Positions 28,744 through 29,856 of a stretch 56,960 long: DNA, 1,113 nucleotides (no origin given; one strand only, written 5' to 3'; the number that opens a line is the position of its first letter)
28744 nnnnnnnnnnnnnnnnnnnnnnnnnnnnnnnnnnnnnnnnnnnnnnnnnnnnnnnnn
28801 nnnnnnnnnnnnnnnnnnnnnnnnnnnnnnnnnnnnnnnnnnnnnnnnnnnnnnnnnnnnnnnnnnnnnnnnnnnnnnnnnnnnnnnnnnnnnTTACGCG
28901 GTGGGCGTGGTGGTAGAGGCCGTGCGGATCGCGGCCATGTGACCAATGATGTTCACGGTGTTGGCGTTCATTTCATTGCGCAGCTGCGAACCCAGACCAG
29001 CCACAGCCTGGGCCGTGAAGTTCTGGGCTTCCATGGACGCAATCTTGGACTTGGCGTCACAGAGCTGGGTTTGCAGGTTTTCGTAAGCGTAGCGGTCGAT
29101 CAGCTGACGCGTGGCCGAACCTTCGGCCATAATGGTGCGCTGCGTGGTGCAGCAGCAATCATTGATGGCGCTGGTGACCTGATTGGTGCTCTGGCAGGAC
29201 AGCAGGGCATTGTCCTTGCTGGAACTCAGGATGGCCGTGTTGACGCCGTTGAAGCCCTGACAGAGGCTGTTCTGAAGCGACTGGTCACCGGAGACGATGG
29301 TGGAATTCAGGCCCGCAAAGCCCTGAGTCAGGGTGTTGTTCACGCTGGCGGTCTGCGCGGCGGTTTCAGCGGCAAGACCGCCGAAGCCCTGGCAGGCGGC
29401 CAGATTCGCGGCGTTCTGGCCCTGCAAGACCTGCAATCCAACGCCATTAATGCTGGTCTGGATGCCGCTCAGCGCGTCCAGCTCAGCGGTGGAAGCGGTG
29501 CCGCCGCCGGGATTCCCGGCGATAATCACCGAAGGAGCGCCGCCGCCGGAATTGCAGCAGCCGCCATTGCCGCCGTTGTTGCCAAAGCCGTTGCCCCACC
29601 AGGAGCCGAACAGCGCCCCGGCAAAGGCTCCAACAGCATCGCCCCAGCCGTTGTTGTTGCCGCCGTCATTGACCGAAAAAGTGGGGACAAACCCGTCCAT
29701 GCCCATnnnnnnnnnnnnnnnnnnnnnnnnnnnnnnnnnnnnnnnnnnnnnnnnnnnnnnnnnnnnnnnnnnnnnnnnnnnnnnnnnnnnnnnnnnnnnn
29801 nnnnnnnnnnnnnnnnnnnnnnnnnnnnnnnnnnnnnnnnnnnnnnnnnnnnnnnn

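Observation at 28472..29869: Self-contained operon for a Gly/Asn/Gln-rich Cys-cluster protein and an Arg/Asp/Glu/Tyr-rich low-complexity protein inside the tail module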

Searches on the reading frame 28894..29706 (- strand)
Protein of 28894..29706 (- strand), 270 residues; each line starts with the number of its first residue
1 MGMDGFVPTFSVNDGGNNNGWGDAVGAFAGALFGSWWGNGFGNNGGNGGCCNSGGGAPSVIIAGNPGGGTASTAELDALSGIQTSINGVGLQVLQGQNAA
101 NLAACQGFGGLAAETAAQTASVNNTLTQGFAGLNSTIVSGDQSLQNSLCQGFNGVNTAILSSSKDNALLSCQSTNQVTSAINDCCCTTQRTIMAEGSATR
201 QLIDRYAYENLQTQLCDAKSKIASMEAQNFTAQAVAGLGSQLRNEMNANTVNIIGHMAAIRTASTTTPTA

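Call 6: search_protein_families(library=pfam, proteins=[window:28894-29706:-], max_evalue=0.1)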
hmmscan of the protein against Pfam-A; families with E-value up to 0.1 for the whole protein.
window:28894-29706:- (270 aa): 0 families

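Call 7: search_protein_families(library=phrogs, proteins=[window:28894-29706:-], max_evalue=0.1)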
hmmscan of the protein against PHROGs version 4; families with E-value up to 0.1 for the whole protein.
window:28894-29706:- (270 aa): 2 families
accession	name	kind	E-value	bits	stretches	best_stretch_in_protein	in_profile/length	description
phrog_9288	-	unknown function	5.2e-22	79.7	2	145-244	107-213/234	-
phrog_35436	-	lysis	0.077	13.2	0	207-263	77-132/266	amidase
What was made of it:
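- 28894..29706 (-): g1: 270-aa protein with a Gly-zipper, a coiled coil and a CCC cluster (second copy at 33447-34259). phrog_9288 at E 5e-22 (call 7).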

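Call 8: search_dna_similar(query=window:28894-29706:-, collection=phages, mode=protein, max_evalue=0.001, max_rows=30)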
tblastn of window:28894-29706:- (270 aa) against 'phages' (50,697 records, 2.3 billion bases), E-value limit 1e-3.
Records with a match: 98; places in all: 99; records where one place covers at least 80% of the query: 0.
Best place of each record, by identity: <60% 98.
By first word of the organism name: Escherichia 32; Salmonella 24; Yersinia 17; Edwardsiella 4; Campylobacter 4; Shigella 4; Enterobacter 3; Klebsiella 3; Sashavirus 2; Enterobacteria 2; and 3 more.
By host as written in the record: Escherichia coli K-12 MG1655 16; Yersinia enterocolitica 15; Salmonella enterica 8; - 7; Escherichia coli 7; Edwardsiella ictaluri 4; Campylobacter jejuni 4; Escherichia coli K-12 4; and 21 more.
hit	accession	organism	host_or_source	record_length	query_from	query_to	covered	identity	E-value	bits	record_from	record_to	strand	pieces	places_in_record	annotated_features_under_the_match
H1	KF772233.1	Edwardsiella phage eiAU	Edwardsiella ictaluri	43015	71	249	66%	35.8%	4e-18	89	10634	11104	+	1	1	hypothetical protein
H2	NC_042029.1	Edwardsiella phage eiAU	Edwardsiella ictaluri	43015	71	249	66%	35.8%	4e-18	89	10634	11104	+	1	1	hypothetical protein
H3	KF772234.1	Edwardsiella phage eiAU-183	Edwardsiella ictaluri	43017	71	249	66%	35.8%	4e-18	89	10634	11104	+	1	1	hypothetical protein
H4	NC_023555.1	Edwardsiella phage eiAU-183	Edwardsiella ictaluri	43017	71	249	66%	35.8%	4e-18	89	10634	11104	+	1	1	hypothetical protein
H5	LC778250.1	Aeromonas phage phiWae15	filtration agent for carassius auratus ...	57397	77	230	57%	41.1%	4e-20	95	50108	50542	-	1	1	hypothetical protein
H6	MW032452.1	Enterobacter phage N5822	Enterobacter cloacae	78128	76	242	62%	36.2%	5e-16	83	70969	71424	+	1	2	hypothetical protein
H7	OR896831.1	Escherichia phage BubbaBully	Escherichia coli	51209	76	242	62%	35.6%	3e-15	81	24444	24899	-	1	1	hypothetical protein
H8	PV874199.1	Enterobacter phage BHUENT9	Enterobacter cloacae complex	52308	76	242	62%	34.3%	1e-14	79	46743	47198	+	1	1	record has no annotation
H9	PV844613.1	Enterobacter phage BHUENT2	Enterobacter cloacae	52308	76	242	62%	34.3%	1e-14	79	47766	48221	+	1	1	record has no annotation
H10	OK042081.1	Yersinia phage vB_YenS_P400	Yersinia enterocolitica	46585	76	249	64%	32.8%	4e-4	47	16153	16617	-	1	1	hypothetical protein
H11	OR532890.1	Klebsiella phage RCIP0096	Klebsiella pneumoniae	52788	76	229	57%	36.0%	2e-14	79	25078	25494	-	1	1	hypothetical protein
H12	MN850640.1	Escherichia phage herni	Escherichia coli K-12 MG1655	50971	76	222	54%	37.7%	1e-10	67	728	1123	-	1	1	hypothetical protein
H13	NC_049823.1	Escherichia phage herni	Escherichia coli K-12 MG1655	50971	76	222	54%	37.7%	1e-10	67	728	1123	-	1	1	hypothetical protein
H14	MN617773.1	Yersinia phage vB_Yen_X1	Yersinia enterocolitica ATCC 23715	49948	77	257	67%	30.5%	2e-6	54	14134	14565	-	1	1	hypothetical protein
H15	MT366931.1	Yersinia phage vB_YenM_12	Yersinia enterocolitica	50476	77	257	67%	30.5%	2e-6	54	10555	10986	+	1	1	hypothetical protein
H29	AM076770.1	Yersinia phage PY100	Yersinia sp.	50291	77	257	67%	30.5%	3e-6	54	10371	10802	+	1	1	hypothetical protein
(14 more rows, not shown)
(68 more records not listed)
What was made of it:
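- On phrog_9288 (phage protein family of unknown function): E 5.2e-22, residues 145-244 against profile positions 107-213 of 234 (call 7). tblastn hits in 98 phage records (call 8).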

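Call 10: get_annotated_region(hit=H1, flank=8000)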
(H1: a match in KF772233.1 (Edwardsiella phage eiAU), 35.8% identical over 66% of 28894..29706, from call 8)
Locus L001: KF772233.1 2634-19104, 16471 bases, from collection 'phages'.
description: Edwardsiella phage eiAU, complete genome.
organism: Edwardsiella phage eiAU (NCBI taxid 945083)
taxonomy: Viruses; Duplodnaviria; Heunggongvirae; Uroviricota; Caudoviricetes; Eiauvirus; Eiauvirus eiAU
host: Edwardsiella ictaluri; source: -; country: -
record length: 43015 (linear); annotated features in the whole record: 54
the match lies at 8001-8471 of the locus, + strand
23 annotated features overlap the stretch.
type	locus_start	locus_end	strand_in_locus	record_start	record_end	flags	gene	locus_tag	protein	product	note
CDS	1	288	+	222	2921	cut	-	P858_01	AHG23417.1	putative bacteriotail tape measure protein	-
CDS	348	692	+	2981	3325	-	-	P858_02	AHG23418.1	minor tail protein M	-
CDS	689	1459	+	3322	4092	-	-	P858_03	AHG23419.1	minor tail protein l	-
CDS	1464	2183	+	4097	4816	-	-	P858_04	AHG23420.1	putative minor tail protein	-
CDS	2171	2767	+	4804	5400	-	-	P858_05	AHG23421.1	putative tail assembly protein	-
CDS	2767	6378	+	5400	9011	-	-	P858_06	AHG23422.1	host specificity protein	-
CDS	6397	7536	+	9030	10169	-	-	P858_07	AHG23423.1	putative tail protein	-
CDS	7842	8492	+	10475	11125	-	-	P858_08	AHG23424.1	hypothetical protein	-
CDS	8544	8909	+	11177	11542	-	-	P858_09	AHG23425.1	hypothetical protein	-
CDS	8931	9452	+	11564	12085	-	-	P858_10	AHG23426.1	hypothetical protein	-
CDS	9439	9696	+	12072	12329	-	-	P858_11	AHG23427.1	hypothetical protein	-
CDS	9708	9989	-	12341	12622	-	-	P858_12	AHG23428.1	hypothetical protein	-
CDS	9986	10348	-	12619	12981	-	-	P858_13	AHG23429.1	hypothetical protein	-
CDS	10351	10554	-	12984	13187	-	-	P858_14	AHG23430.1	hypothetical protein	-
CDS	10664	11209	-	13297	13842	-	-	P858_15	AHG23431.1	N-6-adenine-methyltransferase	-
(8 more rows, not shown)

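Call 11: get_annotated_region(hit=H5, flank=8000)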
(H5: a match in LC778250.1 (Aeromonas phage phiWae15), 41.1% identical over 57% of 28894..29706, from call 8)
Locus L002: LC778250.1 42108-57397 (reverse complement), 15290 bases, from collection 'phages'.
description: Aeromonas phage phiWae15 DNA, complete genome.
organism: Aeromonas phage phiWae15 (NCBI taxid 3063960)
taxonomy: Viruses
host: -; source: filtration agent for carassius auratus farms; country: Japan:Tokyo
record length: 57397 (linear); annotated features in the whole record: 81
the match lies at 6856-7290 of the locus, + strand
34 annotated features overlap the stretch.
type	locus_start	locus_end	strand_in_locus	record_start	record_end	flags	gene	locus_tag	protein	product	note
CDS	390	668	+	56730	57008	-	-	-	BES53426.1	hypothetical protein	-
CDS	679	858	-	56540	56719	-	-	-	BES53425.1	hypothetical protein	-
CDS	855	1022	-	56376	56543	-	-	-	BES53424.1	hypothetical protein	-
CDS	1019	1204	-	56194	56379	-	-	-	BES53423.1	hypothetical protein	-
CDS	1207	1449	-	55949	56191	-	-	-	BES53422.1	hypothetical protein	-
CDS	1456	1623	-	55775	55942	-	-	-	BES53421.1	hypothetical protein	-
CDS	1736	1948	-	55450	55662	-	-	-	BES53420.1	hypothetical protein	-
CDS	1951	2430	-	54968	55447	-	-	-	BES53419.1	hypothetical protein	-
CDS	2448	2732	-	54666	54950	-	-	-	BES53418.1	hypothetical protein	-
CDS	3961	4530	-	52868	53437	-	-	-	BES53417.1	hypothetical protein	-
CDS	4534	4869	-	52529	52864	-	-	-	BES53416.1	hypothetical protein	-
CDS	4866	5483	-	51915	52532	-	-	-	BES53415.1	hypothetical protein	-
CDS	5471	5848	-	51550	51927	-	-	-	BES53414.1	hypothetical protein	-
CDS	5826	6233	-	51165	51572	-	-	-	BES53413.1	hypothetical protein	-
CDS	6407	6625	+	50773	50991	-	-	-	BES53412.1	hypothetical protein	-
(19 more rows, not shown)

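Call 12: get_annotated_region(hit=H29, flank=8000)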
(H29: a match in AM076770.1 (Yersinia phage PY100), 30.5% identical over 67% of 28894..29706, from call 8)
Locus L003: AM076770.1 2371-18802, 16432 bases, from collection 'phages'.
description: Bacteriophage PY100.
organism: Yersinia phage PY100 (NCBI taxid 342373)
taxonomy: Viruses; Duplodnaviria; Heunggongvirae; Uroviricota; Caudoviricetes
host: Yersinia sp.; source: -; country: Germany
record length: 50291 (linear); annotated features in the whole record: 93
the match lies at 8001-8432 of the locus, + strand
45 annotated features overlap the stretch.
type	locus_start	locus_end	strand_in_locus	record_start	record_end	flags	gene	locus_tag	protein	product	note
CDS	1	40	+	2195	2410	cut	-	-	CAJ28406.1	hypothetical protein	ORF8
CDS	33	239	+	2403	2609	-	-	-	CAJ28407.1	hypothetical protein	ORF9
CDS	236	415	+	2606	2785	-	-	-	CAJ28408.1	hypothetical protein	ORF10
CDS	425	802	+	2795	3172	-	-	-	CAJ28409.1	hypothetical protein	ORF11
CDS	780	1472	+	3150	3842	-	-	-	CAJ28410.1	hypothetical protein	ORF12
CDS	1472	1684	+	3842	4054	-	-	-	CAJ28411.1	hypothetical protein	ORF13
CDS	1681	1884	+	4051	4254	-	-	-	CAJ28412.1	hypothetical protein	ORF14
CDS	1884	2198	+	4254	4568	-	-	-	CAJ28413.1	hypothetical protein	ORF15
CDS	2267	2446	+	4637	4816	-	-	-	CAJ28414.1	hypothetical protein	ORF16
CDS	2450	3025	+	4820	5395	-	-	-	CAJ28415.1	hypothetical protein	ORF17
CDS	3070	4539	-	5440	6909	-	terL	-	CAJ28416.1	terminase large subunit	-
CDS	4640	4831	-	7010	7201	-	-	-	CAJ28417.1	hypothetical protein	ORF19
CDS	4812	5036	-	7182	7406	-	-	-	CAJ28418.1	hypothetical protein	ORF20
CDS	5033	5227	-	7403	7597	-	-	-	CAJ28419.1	hypothetical protein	ORF21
CDS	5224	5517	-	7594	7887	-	-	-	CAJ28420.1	hypothetical protein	ORF22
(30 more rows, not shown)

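Call 21: find_encoding_contigs(protein=window:28894-29706:-, flank=10000, max_places=10)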
Protein window:28894-29706:- (270 aa): 24 contigs read that carry it; 10 places shown.
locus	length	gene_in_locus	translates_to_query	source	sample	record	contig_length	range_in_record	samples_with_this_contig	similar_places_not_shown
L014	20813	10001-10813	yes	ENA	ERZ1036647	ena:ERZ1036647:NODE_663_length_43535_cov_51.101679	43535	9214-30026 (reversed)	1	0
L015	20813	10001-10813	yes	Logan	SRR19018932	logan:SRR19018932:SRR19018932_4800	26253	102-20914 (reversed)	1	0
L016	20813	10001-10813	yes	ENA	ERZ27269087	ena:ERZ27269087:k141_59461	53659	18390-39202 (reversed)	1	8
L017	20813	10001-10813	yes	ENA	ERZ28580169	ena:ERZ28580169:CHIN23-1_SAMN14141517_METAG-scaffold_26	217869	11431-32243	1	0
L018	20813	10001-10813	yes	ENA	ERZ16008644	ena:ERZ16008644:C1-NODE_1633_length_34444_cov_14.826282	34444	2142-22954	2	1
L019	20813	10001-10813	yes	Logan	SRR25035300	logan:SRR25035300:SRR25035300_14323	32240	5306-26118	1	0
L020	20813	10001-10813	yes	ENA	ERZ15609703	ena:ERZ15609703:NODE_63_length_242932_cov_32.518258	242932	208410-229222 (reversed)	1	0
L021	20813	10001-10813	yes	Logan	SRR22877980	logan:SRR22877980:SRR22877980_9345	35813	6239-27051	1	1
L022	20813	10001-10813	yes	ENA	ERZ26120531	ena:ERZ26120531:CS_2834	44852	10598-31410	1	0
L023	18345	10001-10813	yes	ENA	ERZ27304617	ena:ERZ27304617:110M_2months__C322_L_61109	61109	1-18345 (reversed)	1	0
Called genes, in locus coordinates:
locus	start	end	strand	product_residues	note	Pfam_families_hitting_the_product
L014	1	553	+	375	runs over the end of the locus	PF04233:Phage_Mu_F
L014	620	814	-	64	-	PF05534:HicB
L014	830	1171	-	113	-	PF05534:HicB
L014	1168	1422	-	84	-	PF07927:HicA_toxin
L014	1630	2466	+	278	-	-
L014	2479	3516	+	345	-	PF20036:Gp13-like (weak)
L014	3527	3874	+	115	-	-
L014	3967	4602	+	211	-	PF20557:DnaT_2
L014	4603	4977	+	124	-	-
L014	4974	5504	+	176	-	-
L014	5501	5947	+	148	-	-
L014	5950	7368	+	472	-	-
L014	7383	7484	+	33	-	-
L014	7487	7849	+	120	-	-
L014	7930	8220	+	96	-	-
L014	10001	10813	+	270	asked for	-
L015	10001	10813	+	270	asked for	-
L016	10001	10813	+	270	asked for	-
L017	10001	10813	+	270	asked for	-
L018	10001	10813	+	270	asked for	-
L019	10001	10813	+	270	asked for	-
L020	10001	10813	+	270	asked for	-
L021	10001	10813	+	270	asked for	-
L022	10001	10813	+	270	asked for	-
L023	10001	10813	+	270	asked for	-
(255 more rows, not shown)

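Call 24: find_homologous_proteins(query=window:28894-29706:-, max_evalue=0.001)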
Query window:28894-29706:- (270 aa): 140 proteins with E <= 0.001 among 2763 candidates; the best 120 are listed.
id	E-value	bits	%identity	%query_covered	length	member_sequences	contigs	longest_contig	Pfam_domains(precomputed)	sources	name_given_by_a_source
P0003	3.0e-158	543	95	100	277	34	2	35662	-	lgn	-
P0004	1.1e-107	377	66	100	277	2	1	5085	-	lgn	-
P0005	2.0e-106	373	68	91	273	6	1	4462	-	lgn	-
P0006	6.8e-106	372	63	99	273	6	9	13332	-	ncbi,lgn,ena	-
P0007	2.7e-101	356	64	97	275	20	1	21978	-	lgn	-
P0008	3.5e-101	356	65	97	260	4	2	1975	-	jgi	-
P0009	2.1e-99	350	61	100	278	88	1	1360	-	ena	-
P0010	3.1e-97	343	61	96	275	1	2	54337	-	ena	-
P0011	2.9e-88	314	59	92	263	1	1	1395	-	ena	-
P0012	1.7e-86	308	60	91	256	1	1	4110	-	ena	-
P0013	3.4e-85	304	63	81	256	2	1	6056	-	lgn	-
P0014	1.3e-82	295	60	83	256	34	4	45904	-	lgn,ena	-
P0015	1.4e-75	272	52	97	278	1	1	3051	-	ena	-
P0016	7.2e-75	270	55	89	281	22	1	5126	-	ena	-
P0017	4.5e-71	257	55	87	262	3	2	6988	-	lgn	-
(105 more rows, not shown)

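Call 33: find_related_loci(query=window:28894-29706:-, collection=viral_contigs, flank=5000)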
Query window:28894-29706:- (270 aa) in viral_contigs; peptide patterns used: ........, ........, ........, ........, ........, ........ (x = any residue, [..] = any of these).
72 stretches matched a pattern; 54 encode a relative of the query (tblastn E <= 1e-3); 54 distinct loci.
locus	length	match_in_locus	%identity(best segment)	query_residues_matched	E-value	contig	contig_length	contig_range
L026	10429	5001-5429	30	105-257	2e-11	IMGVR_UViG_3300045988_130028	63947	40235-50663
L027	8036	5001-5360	35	137-260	2e-10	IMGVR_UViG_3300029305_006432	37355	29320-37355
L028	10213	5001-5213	41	144-222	4e-10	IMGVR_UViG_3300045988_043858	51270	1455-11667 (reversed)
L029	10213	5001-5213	41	144-222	4e-10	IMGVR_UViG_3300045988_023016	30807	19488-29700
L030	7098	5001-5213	41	144-222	3e-10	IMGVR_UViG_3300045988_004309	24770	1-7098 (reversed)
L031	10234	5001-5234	40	122-192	3e-10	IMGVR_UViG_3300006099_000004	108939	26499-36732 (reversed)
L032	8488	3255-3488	40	122-192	3e-10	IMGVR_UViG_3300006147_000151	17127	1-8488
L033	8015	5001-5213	41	144-222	3e-10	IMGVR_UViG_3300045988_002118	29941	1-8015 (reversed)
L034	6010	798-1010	41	144-222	3e-10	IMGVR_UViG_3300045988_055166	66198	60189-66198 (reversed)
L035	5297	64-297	40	122-192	4e-10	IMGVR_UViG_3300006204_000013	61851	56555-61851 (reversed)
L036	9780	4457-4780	35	121-225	8e-10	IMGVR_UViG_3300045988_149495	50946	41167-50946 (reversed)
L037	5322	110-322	41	144-222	1e-9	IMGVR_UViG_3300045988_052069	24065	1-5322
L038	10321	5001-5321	34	122-225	2e-9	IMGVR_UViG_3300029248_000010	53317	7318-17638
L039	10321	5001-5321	33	122-225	3e-9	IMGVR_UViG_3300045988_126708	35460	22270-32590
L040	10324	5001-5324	31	121-225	5e-9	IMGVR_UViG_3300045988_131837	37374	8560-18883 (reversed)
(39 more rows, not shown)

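Call 34: find_encoding_contigs(protein=P0010, flank=3000, max_places=2)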
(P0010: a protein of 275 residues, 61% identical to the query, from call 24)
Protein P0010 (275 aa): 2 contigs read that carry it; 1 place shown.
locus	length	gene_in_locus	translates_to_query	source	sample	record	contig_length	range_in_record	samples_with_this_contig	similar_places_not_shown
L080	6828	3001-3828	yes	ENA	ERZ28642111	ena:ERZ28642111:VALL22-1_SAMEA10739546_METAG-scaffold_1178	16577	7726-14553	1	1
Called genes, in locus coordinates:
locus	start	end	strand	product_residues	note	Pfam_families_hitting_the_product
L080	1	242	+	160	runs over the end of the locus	-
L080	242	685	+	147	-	PF13554:Phage_tail_terminator_5 (weak)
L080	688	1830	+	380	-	PF18906:Phage_tube_2 (faint)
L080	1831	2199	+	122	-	-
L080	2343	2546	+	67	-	-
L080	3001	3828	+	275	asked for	-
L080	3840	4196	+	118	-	-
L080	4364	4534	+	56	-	-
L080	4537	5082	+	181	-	-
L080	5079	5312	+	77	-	-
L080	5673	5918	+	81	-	-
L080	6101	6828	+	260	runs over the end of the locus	PF02498:Bro-N, PF03374:ANT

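Call 35: find_encoding_contigs(protein=P0014, flank=3000, max_places=2)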
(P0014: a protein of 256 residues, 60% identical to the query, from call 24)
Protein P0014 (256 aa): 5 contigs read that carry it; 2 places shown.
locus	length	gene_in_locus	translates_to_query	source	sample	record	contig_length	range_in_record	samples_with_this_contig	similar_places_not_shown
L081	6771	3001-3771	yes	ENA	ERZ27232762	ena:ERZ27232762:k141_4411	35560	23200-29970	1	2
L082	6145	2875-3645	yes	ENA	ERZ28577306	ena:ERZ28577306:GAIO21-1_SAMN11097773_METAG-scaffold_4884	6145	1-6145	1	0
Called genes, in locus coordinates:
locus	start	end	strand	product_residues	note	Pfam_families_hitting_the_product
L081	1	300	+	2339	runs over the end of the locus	-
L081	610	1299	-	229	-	PF09669:Phage_pRha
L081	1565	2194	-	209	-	-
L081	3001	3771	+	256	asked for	-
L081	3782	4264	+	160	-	-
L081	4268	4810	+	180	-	-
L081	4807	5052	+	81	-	-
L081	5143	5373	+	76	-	-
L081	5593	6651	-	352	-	PF00589:Phage_integrase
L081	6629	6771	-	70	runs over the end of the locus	-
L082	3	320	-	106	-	?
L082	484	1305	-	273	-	PF09669:Phage_pRha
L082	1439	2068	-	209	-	-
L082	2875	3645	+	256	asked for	-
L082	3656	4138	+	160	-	-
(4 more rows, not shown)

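Call 36: find_encoding_contigs(protein=P0007, flank=3000, max_places=2)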
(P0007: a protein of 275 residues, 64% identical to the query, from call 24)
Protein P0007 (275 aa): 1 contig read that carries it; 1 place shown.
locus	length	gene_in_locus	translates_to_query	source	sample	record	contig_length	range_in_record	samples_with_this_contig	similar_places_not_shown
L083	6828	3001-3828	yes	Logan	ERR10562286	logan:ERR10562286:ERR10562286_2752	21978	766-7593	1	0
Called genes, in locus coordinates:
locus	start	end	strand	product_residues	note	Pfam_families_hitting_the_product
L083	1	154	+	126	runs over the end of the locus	-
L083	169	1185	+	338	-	PF20036:Gp13-like (weak)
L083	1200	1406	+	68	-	-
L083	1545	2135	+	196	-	PF20557:DnaT_2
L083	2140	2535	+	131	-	-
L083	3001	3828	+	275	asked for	-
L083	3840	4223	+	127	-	-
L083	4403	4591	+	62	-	-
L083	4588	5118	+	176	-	-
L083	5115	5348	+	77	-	-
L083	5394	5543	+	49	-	-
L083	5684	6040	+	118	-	-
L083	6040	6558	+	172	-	-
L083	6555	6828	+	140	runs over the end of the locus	-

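Call 37: find_encoding_contigs(protein=P0006, flank=3000, max_places=3)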
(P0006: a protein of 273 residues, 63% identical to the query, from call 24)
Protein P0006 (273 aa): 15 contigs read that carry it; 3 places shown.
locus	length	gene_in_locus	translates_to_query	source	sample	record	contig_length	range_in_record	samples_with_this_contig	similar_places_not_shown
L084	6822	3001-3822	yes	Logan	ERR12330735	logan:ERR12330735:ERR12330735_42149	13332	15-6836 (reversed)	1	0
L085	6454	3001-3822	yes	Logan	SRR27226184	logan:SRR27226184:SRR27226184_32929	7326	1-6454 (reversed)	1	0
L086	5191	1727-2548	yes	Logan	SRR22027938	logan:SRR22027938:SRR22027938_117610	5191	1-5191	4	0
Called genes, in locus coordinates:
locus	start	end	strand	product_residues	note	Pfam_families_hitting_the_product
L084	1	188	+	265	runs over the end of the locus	-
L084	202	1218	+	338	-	PF20036:Gp13-like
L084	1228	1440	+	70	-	-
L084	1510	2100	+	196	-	PF20557:DnaT_2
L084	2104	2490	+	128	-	-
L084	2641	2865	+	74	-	-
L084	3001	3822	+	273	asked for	-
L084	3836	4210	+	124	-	-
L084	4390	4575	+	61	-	-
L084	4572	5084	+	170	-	-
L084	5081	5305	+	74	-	-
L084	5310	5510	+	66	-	-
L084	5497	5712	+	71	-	-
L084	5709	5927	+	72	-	-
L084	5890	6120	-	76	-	-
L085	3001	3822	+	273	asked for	-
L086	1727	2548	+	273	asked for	-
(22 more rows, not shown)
